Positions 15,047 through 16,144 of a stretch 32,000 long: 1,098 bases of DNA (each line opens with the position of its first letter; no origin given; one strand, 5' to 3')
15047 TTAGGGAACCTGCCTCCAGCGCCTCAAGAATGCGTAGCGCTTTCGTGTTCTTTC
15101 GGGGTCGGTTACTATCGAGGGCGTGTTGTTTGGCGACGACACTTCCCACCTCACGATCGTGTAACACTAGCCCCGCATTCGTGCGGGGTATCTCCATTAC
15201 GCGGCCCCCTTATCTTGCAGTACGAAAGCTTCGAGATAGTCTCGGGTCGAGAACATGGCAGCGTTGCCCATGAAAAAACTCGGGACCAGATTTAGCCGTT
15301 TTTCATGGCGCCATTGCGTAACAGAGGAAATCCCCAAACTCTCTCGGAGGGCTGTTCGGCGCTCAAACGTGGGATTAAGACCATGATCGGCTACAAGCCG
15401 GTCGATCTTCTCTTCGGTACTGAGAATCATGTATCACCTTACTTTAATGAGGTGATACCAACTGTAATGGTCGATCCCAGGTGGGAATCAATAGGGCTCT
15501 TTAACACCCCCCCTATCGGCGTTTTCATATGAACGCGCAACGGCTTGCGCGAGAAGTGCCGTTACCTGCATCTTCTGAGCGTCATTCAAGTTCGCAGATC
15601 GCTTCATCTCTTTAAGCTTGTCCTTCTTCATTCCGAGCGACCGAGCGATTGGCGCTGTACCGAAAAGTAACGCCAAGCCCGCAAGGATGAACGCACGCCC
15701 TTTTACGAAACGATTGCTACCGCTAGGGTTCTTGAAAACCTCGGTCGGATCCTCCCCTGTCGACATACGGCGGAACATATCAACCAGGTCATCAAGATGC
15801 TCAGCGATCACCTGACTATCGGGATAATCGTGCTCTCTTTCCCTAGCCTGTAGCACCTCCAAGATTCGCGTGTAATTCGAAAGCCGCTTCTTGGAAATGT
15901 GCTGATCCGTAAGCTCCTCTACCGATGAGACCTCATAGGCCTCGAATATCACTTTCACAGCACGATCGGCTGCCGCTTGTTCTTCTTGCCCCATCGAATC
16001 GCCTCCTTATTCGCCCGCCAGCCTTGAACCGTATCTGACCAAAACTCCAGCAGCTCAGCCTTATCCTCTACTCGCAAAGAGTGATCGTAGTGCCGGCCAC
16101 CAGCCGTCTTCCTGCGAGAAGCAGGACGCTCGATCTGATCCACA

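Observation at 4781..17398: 12.6-kb integrase-bounded island with a phage-satellite-like gene set carrying an Rhs toxin cassette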

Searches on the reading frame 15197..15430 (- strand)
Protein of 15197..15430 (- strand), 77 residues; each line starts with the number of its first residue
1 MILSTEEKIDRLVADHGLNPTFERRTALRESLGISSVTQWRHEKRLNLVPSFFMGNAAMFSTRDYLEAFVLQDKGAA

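Call 9: search_protein_families(library=pfam, proteins=[window:15197-15430:-], max_evalue=0.01)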
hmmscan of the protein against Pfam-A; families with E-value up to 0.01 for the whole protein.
window:15197-15430:- (77 aa): 0 families

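Call 10: search_protein_families(library=phrogs, proteins=[window:15197-15430:-], max_evalue=1)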
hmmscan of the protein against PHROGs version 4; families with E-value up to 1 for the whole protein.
window:15197-15430:- (77 aa): 0 families

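Call 11: search_protein_families(library=pfam, proteins=[window:15197-15430:-], max_evalue=10)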
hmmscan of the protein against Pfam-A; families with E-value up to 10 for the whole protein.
window:15197-15430:- (77 aa): 0 families

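Call 24: search_protein_families(library=ncbifam, proteins=[window:15197-15430:-], max_evalue=1)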
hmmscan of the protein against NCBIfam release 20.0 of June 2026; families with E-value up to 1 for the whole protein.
window:15197-15430:- (77 aa): 2 families
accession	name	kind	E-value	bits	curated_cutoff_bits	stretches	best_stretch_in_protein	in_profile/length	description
NF009035.0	PRK12367.1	equivalog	0.042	13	266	1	7-42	78-114/249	short chain dehydrogenase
NF033695.1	trnsprt_adja_30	subfamily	0.073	12.8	35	1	27-38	16-27/30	KPN_01571 family protein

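Call 25: search_protein_families(library=padloc, proteins=[window:15197-15430:-], max_evalue=0.1)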
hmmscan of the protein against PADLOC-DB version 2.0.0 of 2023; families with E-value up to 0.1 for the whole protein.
window:15197-15430:- (77 aa): 0 families

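Call 52: search_protein_representatives(protein=window:15197-15430:-)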
Query: 77 residues. Proteins with E-value up to 0.001 (for the whole library): 10; up to 1e-10: 1; up to 1e-30: 1. The best 10 are listed.
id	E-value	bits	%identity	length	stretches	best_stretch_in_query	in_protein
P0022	1.5e-43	161.2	100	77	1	1-77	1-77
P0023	2.4e-10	56.1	42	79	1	7-71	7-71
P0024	8.1e-08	48.1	36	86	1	6-75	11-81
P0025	3.5e-07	46.1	33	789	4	21-59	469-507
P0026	3.7e-06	42.9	36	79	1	6-72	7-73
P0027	8.5e-06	41.7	44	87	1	7-70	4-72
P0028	8.9e-06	41.7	22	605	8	16-53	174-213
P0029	3.0e-05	40.0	39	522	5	22-52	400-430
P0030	1.8e-04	37.5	45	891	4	25-49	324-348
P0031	2.0e-04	37.4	38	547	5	18-45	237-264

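Call 55: search_protein_families(library=pfam, alignment_id=A3, max_evalue=5)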
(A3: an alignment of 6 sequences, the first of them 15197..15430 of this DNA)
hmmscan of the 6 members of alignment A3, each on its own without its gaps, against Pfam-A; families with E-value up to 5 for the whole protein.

A. member 1, window:15197-15430:- (77 aa): 0 families

B. families by the number of members that match (of 6 scanned): 0 families

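Call 56: search_solved_structures(query=A3, max_evalue=10)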
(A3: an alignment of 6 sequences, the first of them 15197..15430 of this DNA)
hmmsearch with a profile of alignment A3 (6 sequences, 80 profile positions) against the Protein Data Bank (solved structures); distinct sequences matched with E-value up to 10: 1.
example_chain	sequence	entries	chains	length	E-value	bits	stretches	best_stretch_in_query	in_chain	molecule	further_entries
7w59_X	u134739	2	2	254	0.75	13.2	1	8-69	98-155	PSME3-interacting protein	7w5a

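Call 58: predict_structure(alignment_id=A3)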
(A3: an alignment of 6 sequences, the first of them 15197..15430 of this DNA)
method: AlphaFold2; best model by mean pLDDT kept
length: 77 residues; sequences in the alignment: 6
mean_pLDDT: 87.5   pTM: 0.74
mean pLDDT of the five models: 87.5, 86.7, 86.1, 85.8, 85.8
residues with pLDDT >= 90: 56; 70-90: 13; 50-70: 5; < 50: 3
segments of 3 or more residues with pLDDT < 50: 75-77
pLDDT, mean of each block of 10 residues (from residue 1): 81 93 95 92 92 94 91 51
secondary structure, 60 per line:
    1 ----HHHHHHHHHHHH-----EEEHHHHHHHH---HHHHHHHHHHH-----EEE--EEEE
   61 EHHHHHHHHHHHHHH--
elements in order: H5-16 E22-24 H25-32 H36-46 E52-54 E57-61 H62-75

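Call 62: fold_search(model_id=the predicted structure, library=pdb)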
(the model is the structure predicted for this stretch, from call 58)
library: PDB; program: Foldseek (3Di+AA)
matches with E <= 10: 447; with E <= 0.001: 0
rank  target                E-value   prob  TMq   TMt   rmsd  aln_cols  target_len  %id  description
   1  5i44_A                7.1e-02  0.97  0.51  0.57   3.3        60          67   23  Structure of RacA-DNA complex; P21 form (released 2016-05-04)
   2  5i44_B                1.7e-01  0.93  0.52  0.57   3.2        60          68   23  Structure of RacA-DNA complex; P21 form (released 2016-05-04)
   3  4hw0_A                2.2e-01  0.44  0.38  0.32   7.2        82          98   11  Crystal structure of Sso10a-2, a DNA-binding protein from Sulfolobus solfataricus (released 2013-10-30)
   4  5i44_G                2.7e-01  0.85  0.51  0.56   3.3        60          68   23  Structure of RacA-DNA complex; P21 form (released 2016-05-04)
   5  5d8c_B                3.1e-01  0.57  0.45  0.31   4.1        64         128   22  Crystal structure of HiNmlR, a MerR family regulator lacking the sensor domain, bound to promoter DNA (released 2016-06-29)
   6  3m8f_A                3.3e-01  0.30  0.41  0.35   8.6        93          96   14  Protein structure of type III plasmid segregation TubR mutant (released 2010-07-07)
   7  9r9o_SZ               3.5e-01  0.28  0.34  0.37   7.8        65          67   20  Yeast 80S with nascent chain in complex with Ssb1-ADP in the S1 state (released 2025-12-24)
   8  7nad_n                4.0e-01  0.84  0.52  0.39  19.5        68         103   13  State E2 nucleolar 60S ribosomal biogenesis intermediate - Spb4 local refinement model (released 2022-11-09)
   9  6o8k                  4.0e-01  0.33  0.39  0.34   6.8        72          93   19  Crystal Structure of apo and reduced Sulfide-responsive transcriptional repressor (SqrR) from Rhodobacter capsulatus. (released 2020-04-01)
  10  8i9p_CJ               4.3e-01  0.89  0.55  0.13   4.3        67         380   16  Cryo-EM structure of a Chaetomium thermophilum pre-60S ribosomal subunit - State Mak16 (released 2023-05-17)
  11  5e01_B                4.3e-01  0.63  0.48  0.32   3.7        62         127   21  Crystal structure of HiNmlR, a MerR family regulator lacking the sensor domain, bound to palyndromic promoter DNA (released 2016-06-29)
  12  9cif_MODEL_1_A        4.3e-01  0.44  0.50  0.45   5.0        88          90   14  Solution NMR structure of a single-state de novo alternative conformation (design 6306) of the N-terminal doma (released 2025-05-21)
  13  1r8d_A                4.6e-01  0.72  0.51  0.39   3.1        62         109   19  Crystal Structure of MtaN Bound to DNA (released 2004-08-17)
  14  4hw0_C                4.6e-01  0.33  0.42  0.36   7.1        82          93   12  Crystal structure of Sso10a-2, a DNA-binding protein from Sulfolobus solfataricus (released 2013-10-30)
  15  1smt_A                4.6e-01  0.28  0.38  0.32   6.6        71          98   17  SMTB REPRESSOR FROM SYNECHOCOCCUS PCC7942 (released 1997-12-03)
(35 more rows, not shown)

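Call 84: find_related_loci(query=A3, collection=viral_contigs, flank=10000)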
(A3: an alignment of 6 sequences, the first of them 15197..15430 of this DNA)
Query A3 (77 aa) in viral_contigs; peptide patterns used: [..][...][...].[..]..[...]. (x = any residue, [..] = any of these).
7 stretches matched a pattern, but none encodes a relative of the query by tblastn (E <= 1e-3).

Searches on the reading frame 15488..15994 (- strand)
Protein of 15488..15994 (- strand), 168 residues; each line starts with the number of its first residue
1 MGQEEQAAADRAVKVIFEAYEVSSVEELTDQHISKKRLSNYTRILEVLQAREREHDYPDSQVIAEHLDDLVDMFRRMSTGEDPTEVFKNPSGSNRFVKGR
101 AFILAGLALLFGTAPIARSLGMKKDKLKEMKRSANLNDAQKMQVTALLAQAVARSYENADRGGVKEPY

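Call 9: search_protein_families(library=pfam, proteins=[window:15488-15994:-], max_evalue=0.01)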
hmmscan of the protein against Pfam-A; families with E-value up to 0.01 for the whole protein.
window:15488-15994:- (168 aa): 0 families

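Call 10: search_protein_families(library=phrogs, proteins=[window:15488-15994:-], max_evalue=1)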
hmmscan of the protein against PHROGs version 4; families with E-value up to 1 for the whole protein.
window:15488-15994:- (168 aa): 1 family
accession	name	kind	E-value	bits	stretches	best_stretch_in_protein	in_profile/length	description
phrog_17033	-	unknown function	0.38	12.3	0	7-27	51-71/79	-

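Call 11: search_protein_families(library=pfam, proteins=[window:15488-15994:-], max_evalue=10)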
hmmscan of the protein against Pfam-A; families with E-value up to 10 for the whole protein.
window:15488-15994:- (168 aa): 1 family
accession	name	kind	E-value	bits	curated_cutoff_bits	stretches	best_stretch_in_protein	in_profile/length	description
PF25792.1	BREX_BrxC_helical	-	0.03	15.1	27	1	14-88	10-79/123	BREX ATP-binding protein BrxC alpha helical domain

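Call 24: search_protein_families(library=ncbifam, proteins=[window:15488-15994:-], max_evalue=1)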
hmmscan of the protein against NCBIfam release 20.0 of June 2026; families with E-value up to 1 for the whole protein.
window:15488-15994:- (168 aa): 1 family
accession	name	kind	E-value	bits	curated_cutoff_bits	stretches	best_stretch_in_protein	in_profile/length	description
TIGR01841.1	phasin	subfamily_domain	0.057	13.9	30.2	1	61-91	14-44/88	TIGR01841 family phasin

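Call 25: search_protein_families(library=padloc, proteins=[window:15488-15994:-], max_evalue=0.1)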
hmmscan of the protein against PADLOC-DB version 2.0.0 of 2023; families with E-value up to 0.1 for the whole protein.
window:15488-15994:- (168 aa): 0 families
